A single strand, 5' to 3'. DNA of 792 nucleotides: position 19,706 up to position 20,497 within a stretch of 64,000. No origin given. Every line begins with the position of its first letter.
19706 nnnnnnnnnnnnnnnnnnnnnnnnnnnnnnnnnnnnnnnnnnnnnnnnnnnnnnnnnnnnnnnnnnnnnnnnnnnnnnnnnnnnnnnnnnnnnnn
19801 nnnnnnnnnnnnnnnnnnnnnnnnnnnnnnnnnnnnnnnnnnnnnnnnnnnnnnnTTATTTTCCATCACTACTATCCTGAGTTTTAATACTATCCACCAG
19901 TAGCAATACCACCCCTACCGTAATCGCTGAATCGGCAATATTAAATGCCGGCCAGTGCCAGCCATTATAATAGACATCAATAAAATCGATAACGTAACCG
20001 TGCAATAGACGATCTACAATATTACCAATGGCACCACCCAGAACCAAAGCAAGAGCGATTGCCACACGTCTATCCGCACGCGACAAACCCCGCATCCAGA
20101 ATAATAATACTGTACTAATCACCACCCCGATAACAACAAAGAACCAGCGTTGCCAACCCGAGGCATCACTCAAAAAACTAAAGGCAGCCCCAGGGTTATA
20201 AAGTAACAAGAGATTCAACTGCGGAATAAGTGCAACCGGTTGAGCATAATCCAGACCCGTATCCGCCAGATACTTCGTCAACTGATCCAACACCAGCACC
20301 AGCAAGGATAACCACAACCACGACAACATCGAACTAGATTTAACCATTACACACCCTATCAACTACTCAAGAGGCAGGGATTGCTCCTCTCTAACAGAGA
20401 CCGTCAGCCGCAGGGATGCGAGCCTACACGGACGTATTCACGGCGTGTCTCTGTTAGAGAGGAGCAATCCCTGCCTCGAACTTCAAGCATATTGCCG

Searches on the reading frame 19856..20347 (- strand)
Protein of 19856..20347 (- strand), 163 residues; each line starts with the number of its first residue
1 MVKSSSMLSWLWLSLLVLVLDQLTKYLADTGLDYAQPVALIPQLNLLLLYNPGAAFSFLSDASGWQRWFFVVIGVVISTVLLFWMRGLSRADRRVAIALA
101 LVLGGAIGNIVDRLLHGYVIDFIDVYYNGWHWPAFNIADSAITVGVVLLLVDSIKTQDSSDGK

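Call 70: find_homologous_proteins(query=window:19856-20347:-, max_evalue=1e-20)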
Query window:19856-20347:- (163 aa): 7804 proteins with E <= 1e-20 among 8000 candidates; the best 120 are listed.
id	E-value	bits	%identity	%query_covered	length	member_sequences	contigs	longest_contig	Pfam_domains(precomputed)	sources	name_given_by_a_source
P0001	8.6e-99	346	100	100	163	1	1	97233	PF01252.24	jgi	-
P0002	3.9e-95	335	100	96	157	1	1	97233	PF01252.24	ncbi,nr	ncbi:MAG: lipoprotein signal peptidase [Gammaproteobacteria bacterium]|nr:lipoprotein signal peptida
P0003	3.0e-89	315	90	100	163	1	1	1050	PF01252.24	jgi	-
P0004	1.7e-74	267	78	94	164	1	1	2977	PF01252.24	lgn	-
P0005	3.0e-62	228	64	94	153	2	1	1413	PF01252.24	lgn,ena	-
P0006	1.4e-61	225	63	94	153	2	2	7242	PF01252.24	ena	-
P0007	5.9e-61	223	59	99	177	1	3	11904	PF01252.24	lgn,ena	-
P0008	8.2e-61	223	62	83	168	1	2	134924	PF01252.24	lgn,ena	-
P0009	1.2e-60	222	65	94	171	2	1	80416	PF01252.24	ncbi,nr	ncbi:MAG: signal peptidase II [Gammaproteobacteria bacterium]|nr:signal peptidase II [Gammaproteobac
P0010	5.8e-60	220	63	96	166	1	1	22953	PF01252.24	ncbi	-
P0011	6.1e-60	220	61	94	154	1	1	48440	PF01252.24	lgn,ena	-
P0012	7.1e-60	220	61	98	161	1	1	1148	PF01252.24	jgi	jgi:signal peptidase II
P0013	1.1e-59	219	61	96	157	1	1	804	PF01252.24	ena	-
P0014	1.1e-59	219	61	97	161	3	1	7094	PF01252.24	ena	-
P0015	1.6e-59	219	61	94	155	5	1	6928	PF01252.24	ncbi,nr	ncbi:MAG: signal peptidase II [Gammaproteobacteria bacterium]|nr:signal peptidase II [Gammaproteobac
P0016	2.2e-59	218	63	93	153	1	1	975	PF01252.24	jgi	-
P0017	2.8e-59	218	65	93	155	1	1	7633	PF01252.24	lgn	-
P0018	3.2e-59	218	63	94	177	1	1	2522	PF01252.24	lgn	-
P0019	3.7e-59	217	61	96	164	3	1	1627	PF01252.24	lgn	-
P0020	4.5e-59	217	60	94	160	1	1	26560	PF01252.24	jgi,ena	-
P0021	4.9e-59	217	69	89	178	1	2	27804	PF01252.24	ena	-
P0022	5.4e-59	217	58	94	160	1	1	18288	PF01252.24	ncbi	-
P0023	6.8e-59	217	65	96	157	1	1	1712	PF01252.24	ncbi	-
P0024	8.2e-59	216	64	93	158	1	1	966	PF01252.24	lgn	-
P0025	1.3e-58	216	59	99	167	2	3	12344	PF01252.24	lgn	-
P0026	1.5e-58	215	58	99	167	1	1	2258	PF01252.24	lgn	-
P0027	2.1e-58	215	59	98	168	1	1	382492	PF01252.24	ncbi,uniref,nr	ncbi:signal peptidase II [Thioflexithrix psekupsensis]|uniref:Lipoprotein signal peptidase n=1 Tax=T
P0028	2.1e-58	215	64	93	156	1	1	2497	PF01252.24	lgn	-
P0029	2.7e-58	215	59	98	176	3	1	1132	PF01252.24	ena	-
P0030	2.8e-58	215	58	98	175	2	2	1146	PF01252.24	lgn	-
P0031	3.4e-58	214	59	95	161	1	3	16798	PF01252.24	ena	-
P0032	3.5e-58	214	62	96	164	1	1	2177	PF01252.24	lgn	-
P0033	3.6e-58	214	62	94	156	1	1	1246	PF01252.24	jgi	jgi:signal peptidase II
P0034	3.7e-58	214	61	94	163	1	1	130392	PF01252.24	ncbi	ncbi:MAG: signal peptidase II [Gammaproteobacteria bacterium]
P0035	3.8e-58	214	60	98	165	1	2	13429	PF01252.24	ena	-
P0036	4.7e-58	214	60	95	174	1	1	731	PF01252.24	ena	-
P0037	4.8e-58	214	64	96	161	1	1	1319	PF01252.24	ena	-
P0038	4.9e-58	214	59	96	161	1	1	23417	PF01252.24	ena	-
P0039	6.7e-58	213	61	95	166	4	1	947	PF01252.24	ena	-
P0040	6.9e-58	213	60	94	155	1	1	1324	PF01252.24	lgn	-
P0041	7.1e-58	213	63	96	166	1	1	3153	PF01252.24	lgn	-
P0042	7.2e-58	213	58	98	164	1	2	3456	PF01252.24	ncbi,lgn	-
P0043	7.2e-58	213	66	91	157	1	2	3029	PF01252.24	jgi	jgi:signal peptidase II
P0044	7.2e-58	213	58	99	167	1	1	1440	PF01252.24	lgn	-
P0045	7.9e-58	213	59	87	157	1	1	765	PF01252.24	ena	-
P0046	8.2e-58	213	59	88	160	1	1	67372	PF01252.24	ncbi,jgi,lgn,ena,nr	ncbi:MAG: signal peptidase II [Gammaproteobacteria bacterium]|nr:signal peptidase II [Gammaproteobac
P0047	8.2e-58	213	62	96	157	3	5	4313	PF01252.24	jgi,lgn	jgi:signal peptidase II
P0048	8.3e-58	213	60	96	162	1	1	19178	PF01252.24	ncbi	ncbi:MAG: signal peptidase II [Gammaproteobacteria bacterium]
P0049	8.5e-58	213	58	98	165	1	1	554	PF01252.24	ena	-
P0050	8.5e-58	213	59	98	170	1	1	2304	PF01252.24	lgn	-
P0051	8.7e-58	213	59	94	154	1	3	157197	PF01252.24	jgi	jgi:signal peptidase II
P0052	1.2e-57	213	58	99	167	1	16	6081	PF01252.24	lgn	-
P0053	1.2e-57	213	62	95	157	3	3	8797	PF01252.24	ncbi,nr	ncbi:MAG: lipoprotein signal peptidase [Gammaproteobacteria bacterium]|nr:lipoprotein signal peptida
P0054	1.3e-57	213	63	96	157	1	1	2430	PF01252.24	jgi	jgi:signal peptidase II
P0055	1.4e-57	212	59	94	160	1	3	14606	PF01252.24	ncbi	-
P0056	1.4e-57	212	61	98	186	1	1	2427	PF01252.24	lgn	-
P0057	1.5e-57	212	59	98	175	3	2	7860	PF01252.24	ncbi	-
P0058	1.6e-57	212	62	96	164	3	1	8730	PF01252.24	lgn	-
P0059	1.8e-57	212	58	88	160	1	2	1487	PF01252.24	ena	-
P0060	1.8e-57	212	62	97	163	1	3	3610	PF01252.24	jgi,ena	jgi:signal peptidase II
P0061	1.9e-57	212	58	98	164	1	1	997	PF01252.24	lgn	-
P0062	2.1e-57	212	60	96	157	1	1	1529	PF01252.24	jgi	-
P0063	2.2e-57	212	65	87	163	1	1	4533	PF01252.24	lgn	-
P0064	2.2e-57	212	57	98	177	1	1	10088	PF01252.24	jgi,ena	-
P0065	2.3e-57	212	59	92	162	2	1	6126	PF01252.24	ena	-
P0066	2.4e-57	212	64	90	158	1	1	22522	PF01252.24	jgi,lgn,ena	-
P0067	2.4e-57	212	58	97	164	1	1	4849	PF01252.24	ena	-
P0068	2.5e-57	212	55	96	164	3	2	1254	PF01252.24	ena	-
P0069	2.7e-57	211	60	96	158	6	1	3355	PF01252.24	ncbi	ncbi:MAG TPA: signal peptidase II [Gammaproteobacteria bacterium]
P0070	2.8e-57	211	61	96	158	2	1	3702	PF01252.24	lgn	-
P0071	3.1e-57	211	61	96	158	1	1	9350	PF01252.24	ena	-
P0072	3.2e-57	211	59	98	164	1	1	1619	PF01252.24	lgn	-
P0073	3.3e-57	211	60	96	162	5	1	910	PF01252.24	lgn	-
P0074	3.4e-57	211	59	98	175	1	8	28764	PF01252.24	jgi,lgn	jgi:signal peptidase II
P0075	3.4e-57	211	60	92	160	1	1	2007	PF01252.24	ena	-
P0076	3.4e-57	211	65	91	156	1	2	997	PF01252.24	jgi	jgi:signal peptidase II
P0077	3.6e-57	211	64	89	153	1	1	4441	PF01252.24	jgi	jgi:signal peptidase II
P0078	3.6e-57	211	57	98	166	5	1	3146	PF01252.24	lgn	-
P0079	3.7e-57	211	59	95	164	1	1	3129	PF01252.24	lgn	-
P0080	3.9e-57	211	63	95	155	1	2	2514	PF01252.24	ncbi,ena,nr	ncbi:MAG TPA: lipoprotein signal peptidase [Gammaproteobacteria bacterium]|nr:lipoprotein signal pep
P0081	3.9e-57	211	62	94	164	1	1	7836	PF01252.24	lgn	-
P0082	3.9e-57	211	62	94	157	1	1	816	PF01252.24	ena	-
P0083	4.2e-57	211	57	99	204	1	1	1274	PF01252.24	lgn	-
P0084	4.3e-57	211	62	96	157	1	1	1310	PF01252.24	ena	-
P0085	5.1e-57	211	60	96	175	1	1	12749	PF01252.24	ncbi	-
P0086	5.5e-57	210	62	95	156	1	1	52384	PF01252.24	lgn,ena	-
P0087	5.6e-57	210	58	96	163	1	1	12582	PF01252.24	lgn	-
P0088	5.8e-57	210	60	96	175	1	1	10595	PF01252.24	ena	-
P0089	5.9e-57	210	61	95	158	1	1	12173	PF01252.24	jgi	jgi:signal peptidase II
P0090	6.0e-57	210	59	92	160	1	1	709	PF01252.24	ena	-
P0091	6.0e-57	210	58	100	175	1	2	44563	PF01252.24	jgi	jgi:signal peptidase II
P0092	6.1e-57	210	59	92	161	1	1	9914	PF01252.24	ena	-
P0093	6.6e-57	210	58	96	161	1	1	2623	PF01252.24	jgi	-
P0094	6.6e-57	210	62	96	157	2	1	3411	PF01252.24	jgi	jgi:signal peptidase II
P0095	6.8e-57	210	60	94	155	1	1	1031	PF01252.24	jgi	jgi:signal peptidase II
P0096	6.9e-57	210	59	97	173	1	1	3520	PF01252.24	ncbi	-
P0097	7.0e-57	210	61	95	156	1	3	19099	PF01252.24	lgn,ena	-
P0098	7.4e-57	210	59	96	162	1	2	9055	PF01252.24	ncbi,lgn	-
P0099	7.4e-57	210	56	97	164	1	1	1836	PF01252.24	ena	-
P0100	7.5e-57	210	62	93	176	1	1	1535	PF01252.24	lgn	-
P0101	7.6e-57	210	63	90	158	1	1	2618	PF01252.24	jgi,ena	-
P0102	7.7e-57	210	59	95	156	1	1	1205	PF01252.24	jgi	jgi:signal peptidase II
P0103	7.9e-57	210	62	96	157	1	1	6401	PF01252.24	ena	-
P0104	7.9e-57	210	60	95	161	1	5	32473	PF01252.24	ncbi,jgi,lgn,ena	-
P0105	8.4e-57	210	60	96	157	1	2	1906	PF01252.24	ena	-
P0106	8.5e-57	210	57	95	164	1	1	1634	PF01252.24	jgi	-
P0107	8.5e-57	210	64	88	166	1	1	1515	PF01252.24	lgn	-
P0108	8.6e-57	210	56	94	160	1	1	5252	PF01252.24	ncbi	-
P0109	8.6e-57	210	61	94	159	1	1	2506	PF01252.24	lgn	-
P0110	8.6e-57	210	58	94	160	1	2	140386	PF01252.24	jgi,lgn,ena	-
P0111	8.7e-57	210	60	93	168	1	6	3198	PF01252.24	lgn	-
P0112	8.8e-57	210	57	96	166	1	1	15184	PF01252.24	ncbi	-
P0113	9.0e-57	210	61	95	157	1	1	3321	PF01252.24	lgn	-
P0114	9.2e-57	210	58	96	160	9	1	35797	PF01252.24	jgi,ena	-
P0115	9.3e-57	210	58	88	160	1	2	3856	PF01252.24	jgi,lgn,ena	-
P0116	9.4e-57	210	59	97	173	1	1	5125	PF01252.24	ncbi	-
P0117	9.9e-57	210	59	96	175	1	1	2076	PF01252.24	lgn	-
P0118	1.0e-56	210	57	96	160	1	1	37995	PF01252.24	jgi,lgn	jgi:signal peptidase II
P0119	1.1e-56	210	59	93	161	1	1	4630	PF01252.24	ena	-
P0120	1.1e-56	209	59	96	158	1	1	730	PF01252.24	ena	-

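Call 71: find_encoding_contigs(protein=P0003, flank=3000, max_places=3)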
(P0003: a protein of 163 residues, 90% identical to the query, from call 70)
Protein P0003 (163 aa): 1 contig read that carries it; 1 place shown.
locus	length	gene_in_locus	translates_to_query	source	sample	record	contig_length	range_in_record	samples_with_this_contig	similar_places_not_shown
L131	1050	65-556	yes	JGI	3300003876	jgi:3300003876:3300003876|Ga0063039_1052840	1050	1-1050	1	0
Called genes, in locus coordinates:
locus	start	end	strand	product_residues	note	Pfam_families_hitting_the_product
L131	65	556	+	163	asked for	PF01252:Peptidase_A8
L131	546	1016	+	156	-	PF00254:FKBP_C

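Call 72: find_encoding_contigs(protein=P0004, flank=3000, max_places=3)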
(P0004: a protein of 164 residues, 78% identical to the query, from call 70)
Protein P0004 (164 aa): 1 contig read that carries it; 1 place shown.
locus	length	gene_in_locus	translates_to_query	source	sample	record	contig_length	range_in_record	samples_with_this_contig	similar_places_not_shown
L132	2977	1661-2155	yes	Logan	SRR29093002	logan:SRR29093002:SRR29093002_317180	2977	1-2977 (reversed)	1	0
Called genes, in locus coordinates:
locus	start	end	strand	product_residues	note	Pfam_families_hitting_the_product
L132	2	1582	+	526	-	?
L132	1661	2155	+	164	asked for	PF01252:Peptidase_A8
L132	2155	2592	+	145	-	PF00254:FKBP_C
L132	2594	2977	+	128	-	?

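Call 73: find_encoding_contigs(protein=P0001, flank=1000, max_places=3)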
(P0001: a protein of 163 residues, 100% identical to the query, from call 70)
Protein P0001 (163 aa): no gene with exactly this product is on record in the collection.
